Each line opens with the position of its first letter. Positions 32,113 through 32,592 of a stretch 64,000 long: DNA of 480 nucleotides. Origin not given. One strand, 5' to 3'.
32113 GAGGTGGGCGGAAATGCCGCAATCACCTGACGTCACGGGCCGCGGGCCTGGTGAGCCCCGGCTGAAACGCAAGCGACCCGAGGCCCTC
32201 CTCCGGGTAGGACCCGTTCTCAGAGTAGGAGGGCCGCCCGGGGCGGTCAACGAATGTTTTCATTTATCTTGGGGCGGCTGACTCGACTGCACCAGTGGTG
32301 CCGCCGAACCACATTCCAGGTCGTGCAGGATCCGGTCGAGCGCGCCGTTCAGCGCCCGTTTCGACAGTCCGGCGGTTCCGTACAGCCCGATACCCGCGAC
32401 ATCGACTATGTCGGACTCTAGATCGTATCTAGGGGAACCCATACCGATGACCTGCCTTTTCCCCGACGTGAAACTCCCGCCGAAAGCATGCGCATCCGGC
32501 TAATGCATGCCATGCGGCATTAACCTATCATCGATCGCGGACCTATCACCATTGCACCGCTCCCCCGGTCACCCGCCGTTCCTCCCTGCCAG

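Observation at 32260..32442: Candidate precursor peptide with FxsA-like leader but VQSSQ+PPQDK tail instead of FxSxx-COOH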

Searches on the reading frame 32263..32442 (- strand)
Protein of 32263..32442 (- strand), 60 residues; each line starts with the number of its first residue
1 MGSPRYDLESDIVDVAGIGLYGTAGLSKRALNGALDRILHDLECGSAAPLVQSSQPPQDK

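Call 6: search_protein_families(library=ncbifam, proteins=[window:32263-32442:-], max_evalue=10)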
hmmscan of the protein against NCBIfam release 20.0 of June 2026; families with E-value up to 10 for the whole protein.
seq(60 aa): 0 families

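Call 7: search_protein_families(library=pfam, proteins=[window:32263-32442:-], max_evalue=1)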
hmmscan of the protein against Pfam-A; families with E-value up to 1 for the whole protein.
seq(60 aa): 0 families

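Call 11: find_homologous_proteins(query=window:32263-32442:-, max_evalue=10)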
Query seq(60 aa) (60 aa): 2 proteins with E <= 10 among 2 candidates.
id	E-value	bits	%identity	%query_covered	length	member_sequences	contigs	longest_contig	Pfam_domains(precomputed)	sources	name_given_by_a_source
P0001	1.3e-31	124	100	100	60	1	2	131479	-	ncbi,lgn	-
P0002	9.8e-23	96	85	100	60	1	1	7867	-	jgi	jgi:hypothetical protein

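Call 14: find_encoding_contigs(protein=P0002, flank=10000)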
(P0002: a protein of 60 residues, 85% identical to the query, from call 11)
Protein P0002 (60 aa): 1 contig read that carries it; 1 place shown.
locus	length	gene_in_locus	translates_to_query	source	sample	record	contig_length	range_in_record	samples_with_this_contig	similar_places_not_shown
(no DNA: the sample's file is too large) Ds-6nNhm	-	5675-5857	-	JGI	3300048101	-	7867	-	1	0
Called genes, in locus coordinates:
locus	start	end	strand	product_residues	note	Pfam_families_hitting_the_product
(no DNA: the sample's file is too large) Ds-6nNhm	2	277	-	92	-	?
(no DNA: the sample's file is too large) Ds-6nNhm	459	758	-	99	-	PF02604:PhdYeFM_antitox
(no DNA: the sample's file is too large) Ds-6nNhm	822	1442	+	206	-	PF00574:CLP_protease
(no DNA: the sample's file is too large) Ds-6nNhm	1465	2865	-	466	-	PF07690:MFS_1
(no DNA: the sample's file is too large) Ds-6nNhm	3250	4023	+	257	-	PF13560:HTH_31, PF17765:MLTR_LBD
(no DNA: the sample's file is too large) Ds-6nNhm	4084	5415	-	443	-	-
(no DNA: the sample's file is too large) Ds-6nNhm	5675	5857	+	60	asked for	-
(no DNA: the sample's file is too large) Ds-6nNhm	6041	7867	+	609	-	?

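Call 15: find_encoding_contigs(protein=P0001, flank=3000, max_places=3)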
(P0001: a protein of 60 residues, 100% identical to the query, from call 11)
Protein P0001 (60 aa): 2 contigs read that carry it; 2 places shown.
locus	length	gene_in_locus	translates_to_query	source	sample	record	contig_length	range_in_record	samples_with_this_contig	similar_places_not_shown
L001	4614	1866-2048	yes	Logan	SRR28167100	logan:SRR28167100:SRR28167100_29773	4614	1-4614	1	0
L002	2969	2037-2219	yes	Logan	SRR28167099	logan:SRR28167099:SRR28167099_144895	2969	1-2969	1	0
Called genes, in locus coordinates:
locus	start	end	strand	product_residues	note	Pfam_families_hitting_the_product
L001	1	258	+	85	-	?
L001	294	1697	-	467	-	-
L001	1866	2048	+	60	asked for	-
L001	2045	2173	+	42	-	-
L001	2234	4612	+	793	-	?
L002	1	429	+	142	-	?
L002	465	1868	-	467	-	-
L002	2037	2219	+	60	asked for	-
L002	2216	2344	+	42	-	-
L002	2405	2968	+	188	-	?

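Call 48: search_protein_representatives(alignment_id=A2)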
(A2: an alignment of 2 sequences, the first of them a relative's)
Query: 2 sequences, 60 profile positions. Proteins with E-value up to 0.001 (for the whole library): 3; up to 1e-10: 1; up to 1e-30: 1. The best 3 are listed.
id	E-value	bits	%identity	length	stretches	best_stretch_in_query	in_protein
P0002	8.1e-39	147.5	-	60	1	1-60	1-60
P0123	3.8e-07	46.1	-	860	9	22-41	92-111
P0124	8.0e-05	38.6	-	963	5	25-53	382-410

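Call 55: find_homologous_proteins(query=A4, max_evalue=10)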
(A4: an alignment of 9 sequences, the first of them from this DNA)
Query A4 (9 sequences) (60 aa, profile of the alignment): 55 proteins with E <= 10 among 3971 candidates.
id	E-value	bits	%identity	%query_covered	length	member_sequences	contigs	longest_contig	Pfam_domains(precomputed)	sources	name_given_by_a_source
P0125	2.5e-23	99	-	-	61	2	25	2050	PF27839.1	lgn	-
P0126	3.2e-23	99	44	53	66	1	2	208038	PF27839.1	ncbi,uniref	ncbi:hypothetical protein [Sphaerisporangium aureirubrum]|uniref:FXSXX-COOH protein n=1 Tax=Sphaeris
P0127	5.6e-23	98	34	78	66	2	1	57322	PF27839.1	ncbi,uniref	ncbi:FxSxx-COOH cyclophane-containing RiPP peptide [Sphaerisporangium sp. B11E5]|uniref:FxSxx-COOH c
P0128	1.4e-22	97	46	62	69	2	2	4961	PF27839.1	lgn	-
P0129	3.8e-22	95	44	60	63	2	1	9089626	PF27839.1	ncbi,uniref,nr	ncbi:FxSxx-COOH protein [Nonomuraea sp. NBC_01738]|uniref:FxSxx-COOH cyclophane-containing RiPP pept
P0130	8.0e-22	94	40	73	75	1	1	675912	PF27839.1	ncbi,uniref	ncbi:FxSxx-COOH cyclophane-containing RiPP peptide [Thermopolyspora sp. NPDC052614]|uniref:FxSxx-COO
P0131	1.1e-21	94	43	58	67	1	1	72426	PF27839.1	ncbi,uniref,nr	ncbi:hypothetical protein Misp01_79620 [Microtetraspora sp. NBRC 13810]|uniref:hypothetical protein 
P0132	2.4e-21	93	32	63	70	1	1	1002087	PF27839.1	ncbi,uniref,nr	ncbi:FxSxx-COOH protein [Actinoallomurus purpureus]|uniref:FxSxx-COOH cyclophane-containing RiPP pep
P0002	3.9e-21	92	85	100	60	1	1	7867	-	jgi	jgi:hypothetical protein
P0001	1.3e-19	87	100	100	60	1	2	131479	-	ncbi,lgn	-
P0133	9.6e-18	81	28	60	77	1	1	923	PF27839.1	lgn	-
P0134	2.7e-16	77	42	60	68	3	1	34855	PF27839.1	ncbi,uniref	ncbi:FxSxx-COOH cyclophane-containing RiPP peptide [Nonomuraea insulae]|uniref:FxSxx-COOH cyclophane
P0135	2.9e-16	76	46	65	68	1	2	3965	PF27839.1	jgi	jgi:FXSXX-COOH protein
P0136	2.6e-13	67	32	68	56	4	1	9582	PF27839.1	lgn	-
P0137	1.3e-12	65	35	67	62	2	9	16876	PF27839.1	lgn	-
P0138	1.9e-12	64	-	-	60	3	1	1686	PF27839.1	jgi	jgi:FXSXX-COOH protein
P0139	3.8e-12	63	33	77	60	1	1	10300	PF27839.1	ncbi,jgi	jgi:FXSXX-COOH protein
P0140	4.1e-12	63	45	67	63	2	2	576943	PF27839.1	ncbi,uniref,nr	ncbi:FxSxx-COOH cyclophane-containing RiPP peptide [Sinosporangium siamense]|uniref:FxSxx-COOH cyclo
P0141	4.1e-12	63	37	82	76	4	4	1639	-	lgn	-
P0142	4.6e-11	60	43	67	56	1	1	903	PF27839.1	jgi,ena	-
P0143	5.1e-11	60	38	57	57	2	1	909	PF27839.1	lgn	-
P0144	7.9e-11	59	42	55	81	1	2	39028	PF27839.1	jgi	jgi:FXSXX-COOH protein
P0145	1.4e-10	58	39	68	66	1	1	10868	PF27839.1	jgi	jgi:FXSXX-COOH protein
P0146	7.7e-10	56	31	65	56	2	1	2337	PF27839.1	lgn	-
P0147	1.6e-9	55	29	68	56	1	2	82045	PF27839.1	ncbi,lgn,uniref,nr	ncbi:hypothetical protein [Lentzea flava]|uniref:FXSXX-COOH protein n=1 Tax=Lentzea flava TaxID=1037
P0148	7.5e-9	53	36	55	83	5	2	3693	PF27839.1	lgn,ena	-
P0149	1.3e-8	52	33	55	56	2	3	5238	PF27839.1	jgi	jgi:hypothetical protein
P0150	2.4e-8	51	40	87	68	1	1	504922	PF27839.1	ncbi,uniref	ncbi:FxSxx-COOH cyclophane-containing RiPP peptide [Streptomyces sp. NPDC048337]|uniref:FxSxx-COOH c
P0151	4.1e-8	50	40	87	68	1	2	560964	PF27839.1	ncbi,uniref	ncbi:FxSxx-COOH cyclophane-containing RiPP peptide [Streptomyces sp. NPDC057011]|uniref:FxSxx-COOH c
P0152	1.7e-7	48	44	53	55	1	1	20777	PF27839.1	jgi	jgi:FXSXX-COOH protein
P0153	1.1e-6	46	37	63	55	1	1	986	PF27839.1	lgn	-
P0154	1.7e-6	45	-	-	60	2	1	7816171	PF27839.1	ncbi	ncbi:hypothetical protein JNUCC64_28860 [Streptomyces sp. JNUCC 64]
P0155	2.3e-6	45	34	77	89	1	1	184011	PF27839.1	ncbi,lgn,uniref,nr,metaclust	ncbi:FXSXX-COOH protein [Sinosporangium album]|uniref:FXSXX-COOH protein n=1 Tax=Sinosporangium albu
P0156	5.0e-4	37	-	-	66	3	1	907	PF27839.1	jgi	jgi:FXSXX-COOH protein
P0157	7.7e-4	37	35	67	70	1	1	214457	PF27839.1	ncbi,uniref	ncbi:hypothetical protein [Streptomyces sp. NPDC057623]|uniref:hypothetical protein n=1 Tax=Streptom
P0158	7.9e-4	37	38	67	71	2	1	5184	PF27839.1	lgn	-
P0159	1.7e-3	36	38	62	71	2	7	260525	PF27839.1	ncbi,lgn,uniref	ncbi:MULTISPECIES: hypothetical protein [unclassified Streptomyces]|uniref:hypothetical protein n=1 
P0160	3.6e-3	35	34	53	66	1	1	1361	PF27839.1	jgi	jgi:FXSXX-COOH protein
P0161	4.7e-3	34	38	53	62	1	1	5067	PF27839.1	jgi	jgi:FXSXX-COOH protein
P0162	1.0e-2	33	35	62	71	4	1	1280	PF27839.1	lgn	-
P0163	1.0e-2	33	33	72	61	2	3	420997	PF27839.1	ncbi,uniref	ncbi:hypothetical protein ACF1A5_12125 [Streptomyces sp. NPDC014864]|uniref:hypothetical protein n=1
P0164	1.4e-2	33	38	62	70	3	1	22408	PF27839.1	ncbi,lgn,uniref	ncbi:hypothetical protein [Streptomyces thermoalcalitolerans]|uniref:Uncharacterized protein n=1 Tax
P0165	1.5e-2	33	35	72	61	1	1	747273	PF27839.1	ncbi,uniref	ncbi:hypothetical protein [Streptomyces sp. NPDC096152]|uniref:hypothetical protein n=1 Tax=Streptom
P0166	1.6e-2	32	45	33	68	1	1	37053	PF27839.1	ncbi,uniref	ncbi:hypothetical protein ACFWY6_14995 [Streptomyces sp. NPDC059037]|uniref:hypothetical protein n=1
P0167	2.1e-2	32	38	62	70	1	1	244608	PF27839.1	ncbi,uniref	ncbi:hypothetical protein [Streptomyces sp. UG1]|uniref:hypothetical protein n=1 Tax=Streptomyces sp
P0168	2.9e-2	32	31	60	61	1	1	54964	PF27839.1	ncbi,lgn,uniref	ncbi:hypothetical protein ABZT08_26690 [Streptomyces sp. NPDC005526]|uniref:hypothetical protein n=1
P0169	3.8e-2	31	38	62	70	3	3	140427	PF27839.1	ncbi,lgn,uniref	ncbi:hypothetical protein ACIQCF_28620 [Streptomyces sp. NPDC088353]|uniref:hypothetical protein n=1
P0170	5.8e-2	31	-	-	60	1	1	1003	PF27839.1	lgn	-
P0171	7.1e-2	30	-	-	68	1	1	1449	PF27839.1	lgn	-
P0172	7.2e-2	30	45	33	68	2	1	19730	PF27839.1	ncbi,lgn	-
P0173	8.7e-2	30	37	57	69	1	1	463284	PF27839.1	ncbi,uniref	ncbi:hypothetical protein [Streptomyces sp. NPDC048057]|uniref:hypothetical protein n=1 Tax=Streptom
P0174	1.5e-1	29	45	33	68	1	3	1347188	PF27839.1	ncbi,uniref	ncbi:hypothetical protein ACH4E8_05545 [Streptomyces sp. NPDC017979]|uniref:hypothetical protein n=1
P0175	2.1e-1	29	31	53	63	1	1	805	PF27839.1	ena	-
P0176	2.4e+0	26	-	-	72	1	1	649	PF27839.1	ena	-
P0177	6.4e+0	24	28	53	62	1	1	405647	PF27839.1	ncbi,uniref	ncbi:hypothetical protein [Streptomyces sp. NPDC050988]|uniref:hypothetical protein n=1 Tax=Streptom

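Call 57: find_encoding_contigs(protein=P0161, flank=6000, max_places=2)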
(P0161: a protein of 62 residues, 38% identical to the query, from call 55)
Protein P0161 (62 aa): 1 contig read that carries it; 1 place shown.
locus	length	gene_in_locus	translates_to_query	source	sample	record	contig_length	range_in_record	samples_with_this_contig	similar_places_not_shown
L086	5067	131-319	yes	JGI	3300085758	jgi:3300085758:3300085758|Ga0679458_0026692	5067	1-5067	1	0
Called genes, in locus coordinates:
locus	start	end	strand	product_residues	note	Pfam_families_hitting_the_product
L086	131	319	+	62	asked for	PF27839:FxSxx-COOH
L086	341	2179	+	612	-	-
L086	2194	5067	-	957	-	?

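Call 58: find_encoding_contigs(protein=P0159, flank=8000, max_places=1)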
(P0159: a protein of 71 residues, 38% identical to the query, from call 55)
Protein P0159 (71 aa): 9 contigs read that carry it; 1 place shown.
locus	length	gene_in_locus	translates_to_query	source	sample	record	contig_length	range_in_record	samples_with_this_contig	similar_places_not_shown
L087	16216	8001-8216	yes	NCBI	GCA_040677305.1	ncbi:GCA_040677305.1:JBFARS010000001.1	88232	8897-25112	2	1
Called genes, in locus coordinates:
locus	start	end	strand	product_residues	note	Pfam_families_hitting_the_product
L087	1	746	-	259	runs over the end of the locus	PF00106:adh_short, PF01370:Epimerase, PF03807:F420_oxidored (faint), PF08659:KR, PF13561:adh_short_C2, PF16363:GDP_Man_Dehyd (faint)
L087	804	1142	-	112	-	PF02694:UPF0060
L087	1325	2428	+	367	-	PF00296:Bac_luciferase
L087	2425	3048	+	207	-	PF02525:Flavodoxin_2, PF03358:FMN_red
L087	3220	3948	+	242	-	PF00072:Response_reg, PF00486:Trans_reg_C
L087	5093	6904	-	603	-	PF16995:tRNA-synt_2_TM, PF09924:LPG_synthase_C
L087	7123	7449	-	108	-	-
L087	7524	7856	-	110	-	PF19493:Trypco1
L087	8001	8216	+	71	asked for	PF27839:FxSxx-COOH (weak)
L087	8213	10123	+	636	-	-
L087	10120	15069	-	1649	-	PF25000:DUF7779, PF13424:TPR_12, PF13374:TPR_10 (weak), PF13424:TPR_12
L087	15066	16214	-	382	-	PF07728:AAA_5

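Call 59: find_encoding_contigs(protein=P0163, flank=8000, max_places=1)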
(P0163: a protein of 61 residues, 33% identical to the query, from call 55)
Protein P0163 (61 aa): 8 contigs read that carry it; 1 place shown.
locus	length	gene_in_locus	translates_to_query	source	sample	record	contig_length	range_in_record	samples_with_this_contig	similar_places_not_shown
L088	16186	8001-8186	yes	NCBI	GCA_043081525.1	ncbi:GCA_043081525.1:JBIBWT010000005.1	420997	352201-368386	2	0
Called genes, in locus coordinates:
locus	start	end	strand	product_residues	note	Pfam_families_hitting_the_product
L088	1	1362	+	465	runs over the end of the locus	PF01663:Phosphodiest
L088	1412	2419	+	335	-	PF01261:AP_endonuc_2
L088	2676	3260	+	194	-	-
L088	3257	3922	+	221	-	PF19449:DUF5987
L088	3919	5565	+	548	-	PF00732:GMC_oxred_N, PF05199:GMC_oxred_C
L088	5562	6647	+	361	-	PF14249:Tocopherol_cycl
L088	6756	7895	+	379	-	PF13365:Trypsin_2, PF19956:EAD2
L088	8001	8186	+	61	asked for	PF27839:FxSxx-COOH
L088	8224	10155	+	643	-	-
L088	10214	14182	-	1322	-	PF00931:NB-ARC, PF25000:DUF7779, PF13424:TPR_12, PF13374:TPR_10, PF13424:TPR_12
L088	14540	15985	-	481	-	PF19956:EAD2, PF19916:VMAP-M0, PF20028:VMAP-C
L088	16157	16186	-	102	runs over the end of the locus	PF19631:Trypco2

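Call 60: search_protein_families(library=ncbifam, proteins=[L087:8213-10123:+, L088:8224-10155:+, L086:341-2179:+, L087:10120-15069:-, L088:10214-14182:-], max_evalue=0.001)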
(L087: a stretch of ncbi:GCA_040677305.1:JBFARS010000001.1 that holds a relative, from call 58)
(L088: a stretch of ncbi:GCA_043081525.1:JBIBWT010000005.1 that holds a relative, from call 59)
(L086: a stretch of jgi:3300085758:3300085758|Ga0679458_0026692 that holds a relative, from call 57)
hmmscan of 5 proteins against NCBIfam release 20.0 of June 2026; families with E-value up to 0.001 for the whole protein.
L087:8213-10123:+ (636 aa): 2 families
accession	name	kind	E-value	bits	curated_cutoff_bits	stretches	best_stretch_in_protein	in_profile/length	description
TIGR04267.2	mod_HExxH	domain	1.3e-39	136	40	1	253-430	2-176/177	aKG-HExxH-type peptide beta-hydroxylase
NF040587.1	rSAM_lost_HExxH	exception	9.3e-22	77.6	225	1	45-430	21-359/364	radical SAM/SPASM protein FxsBH, inactivated beta-hydroxylase extension form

L088:8224-10155:+ (643 aa): 2 families
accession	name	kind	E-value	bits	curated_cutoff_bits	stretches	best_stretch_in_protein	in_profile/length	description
TIGR04267.2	mod_HExxH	domain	3.1e-49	167.4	40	1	267-439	1-176/177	aKG-HExxH-type peptide beta-hydroxylase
NF040587.1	rSAM_lost_HExxH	exception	7.3e-34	117.5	225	1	52-442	11-362/364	radical SAM/SPASM protein FxsBH, inactivated beta-hydroxylase extension form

L086:341-2179:+ (612 aa): 2 families
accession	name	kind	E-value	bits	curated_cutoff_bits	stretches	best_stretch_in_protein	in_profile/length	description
TIGR04267.2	mod_HExxH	domain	4e-51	173.5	40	1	253-417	3-176/177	aKG-HExxH-type peptide beta-hydroxylase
NF040587.1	rSAM_lost_HExxH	exception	5.1e-40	137.7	225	1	68-418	36-360/364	radical SAM/SPASM protein FxsBH, inactivated beta-hydroxylase extension form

L087:10120-15069:- (1649 aa): 2 families
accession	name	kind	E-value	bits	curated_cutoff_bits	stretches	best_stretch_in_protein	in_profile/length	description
NF040586.1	FxSxx_TPR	equivalog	2.1e-255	850.2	300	1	828-1646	1-827/830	FxSxx-COOH system tetratricopeptide repeat protein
NF041121.1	SAV_2336_NTERM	domain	3.6e-90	303.1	200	1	127-638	33-469/475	SAV_2336 N-terminal domain-related protein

L088:10214-14182:- (1322 aa): 3 families
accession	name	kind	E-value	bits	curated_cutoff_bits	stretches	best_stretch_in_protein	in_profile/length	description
NF040586.1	FxSxx_TPR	equivalog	8.4e-261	868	300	1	491-1321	1-829/830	FxSxx-COOH system tetratricopeptide repeat protein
NF041121.1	SAV_2336_NTERM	domain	3e-63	214.3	200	1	33-360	151-472/475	SAV_2336 N-terminal domain-related protein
NF041717.1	HaaA_phane_TPR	equivalog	2.9e-15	55.5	1125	1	471-686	77-311/882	cyclophane-containing RiPP biosynthesis TPR protein HaaT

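Call 62: search_protein_families(library=pfam, proteins=[P0001, P0002, P0125, P0131, P0161, P0159, P0163, P0141], max_evalue=10)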
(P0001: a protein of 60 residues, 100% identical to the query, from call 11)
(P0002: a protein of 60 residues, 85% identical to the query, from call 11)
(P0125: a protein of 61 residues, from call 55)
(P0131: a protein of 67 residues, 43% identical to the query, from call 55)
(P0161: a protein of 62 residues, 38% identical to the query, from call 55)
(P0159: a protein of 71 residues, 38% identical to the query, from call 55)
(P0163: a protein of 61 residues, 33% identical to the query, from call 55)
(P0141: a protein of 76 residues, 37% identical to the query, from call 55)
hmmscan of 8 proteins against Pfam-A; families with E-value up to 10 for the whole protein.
P0001 (60 aa): 0 families

P0002 (60 aa): 0 families

P0125 (61 aa): 0 families

P0131 (67 aa): 0 families

P0161 (62 aa): 1 family
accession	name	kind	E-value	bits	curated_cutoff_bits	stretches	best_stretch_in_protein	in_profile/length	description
PF19801.4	DUF6284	-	0.035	14.5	27.4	1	11-55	38-83/86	Family of unknown function (DUF6284)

P0159 (71 aa): 2 families
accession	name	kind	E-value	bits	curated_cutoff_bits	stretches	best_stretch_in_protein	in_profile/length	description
PF11073.13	NSs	-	0.044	13.3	22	1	4-59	83-137/253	Rift valley fever virus non structural protein (NSs) like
PF14076.12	DUF4258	-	0.18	12.5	25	1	32-67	11-49/71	Domain of unknown function (DUF4258)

P0163 (61 aa): 0 families

P0141 (76 aa): 0 families

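Call 63: search_protein_families(library=ncbifam, proteins=[P0001, P0002, P0125, P0131, P0161, P0159, P0163, P0141], max_evalue=10)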
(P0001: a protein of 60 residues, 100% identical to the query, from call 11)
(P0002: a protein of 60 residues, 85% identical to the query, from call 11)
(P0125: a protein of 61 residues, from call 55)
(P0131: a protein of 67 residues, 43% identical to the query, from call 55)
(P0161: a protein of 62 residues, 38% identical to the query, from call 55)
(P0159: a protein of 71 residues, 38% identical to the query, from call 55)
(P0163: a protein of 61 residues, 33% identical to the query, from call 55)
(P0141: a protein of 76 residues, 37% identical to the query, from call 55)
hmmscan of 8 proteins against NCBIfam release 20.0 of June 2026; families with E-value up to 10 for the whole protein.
P0001 (60 aa): 0 families

P0002 (60 aa): 0 families

P0125 (61 aa): 1 family
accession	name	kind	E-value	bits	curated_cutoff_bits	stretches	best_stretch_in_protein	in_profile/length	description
TIGR04268.1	FxSxx-COOH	equivalog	7.4e-10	38.9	28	1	13-56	1-43/44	FxSxx-COOH cyclophane-containing RiPP peptide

P0131 (67 aa): 1 family
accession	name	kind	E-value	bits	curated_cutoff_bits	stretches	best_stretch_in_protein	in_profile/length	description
TIGR04268.1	FxSxx-COOH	equivalog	0.00015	22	28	1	11-54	1-43/44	FxSxx-COOH cyclophane-containing RiPP peptide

P0161 (62 aa): 1 family
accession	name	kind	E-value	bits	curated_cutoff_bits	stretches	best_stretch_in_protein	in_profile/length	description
TIGR04268.1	FxSxx-COOH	equivalog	1.2e-06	28.7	28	1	15-48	1-34/44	FxSxx-COOH cyclophane-containing RiPP peptide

P0159 (71 aa): 3 families
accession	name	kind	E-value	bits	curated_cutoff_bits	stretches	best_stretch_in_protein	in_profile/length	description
TIGR04268.1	FxSxx-COOH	equivalog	0.0064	16.7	28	1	13-37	1-25/44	FxSxx-COOH cyclophane-containing RiPP peptide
NF041166.1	f2_encap_cargo1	exception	0.027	13.6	800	1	13-46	573-606/623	family 2A encapsulin nanocompartment cargo protein cysteine desulfurase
TIGR01979.1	sufS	subfamily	0.24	10.2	475.1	1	10-46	345-381/403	SufS family cysteine desulfurase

P0163 (61 aa): 1 family
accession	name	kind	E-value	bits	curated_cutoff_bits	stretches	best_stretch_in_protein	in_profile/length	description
TIGR04268.1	FxSxx-COOH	equivalog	0.016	15.5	28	1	16-43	1-28/44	FxSxx-COOH cyclophane-containing RiPP peptide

P0141 (76 aa): 1 family
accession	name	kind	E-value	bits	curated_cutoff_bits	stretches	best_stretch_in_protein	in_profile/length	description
TIGR04268.1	FxSxx-COOH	equivalog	0.0084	16.4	28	1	31-73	1-43/44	FxSxx-COOH cyclophane-containing RiPP peptide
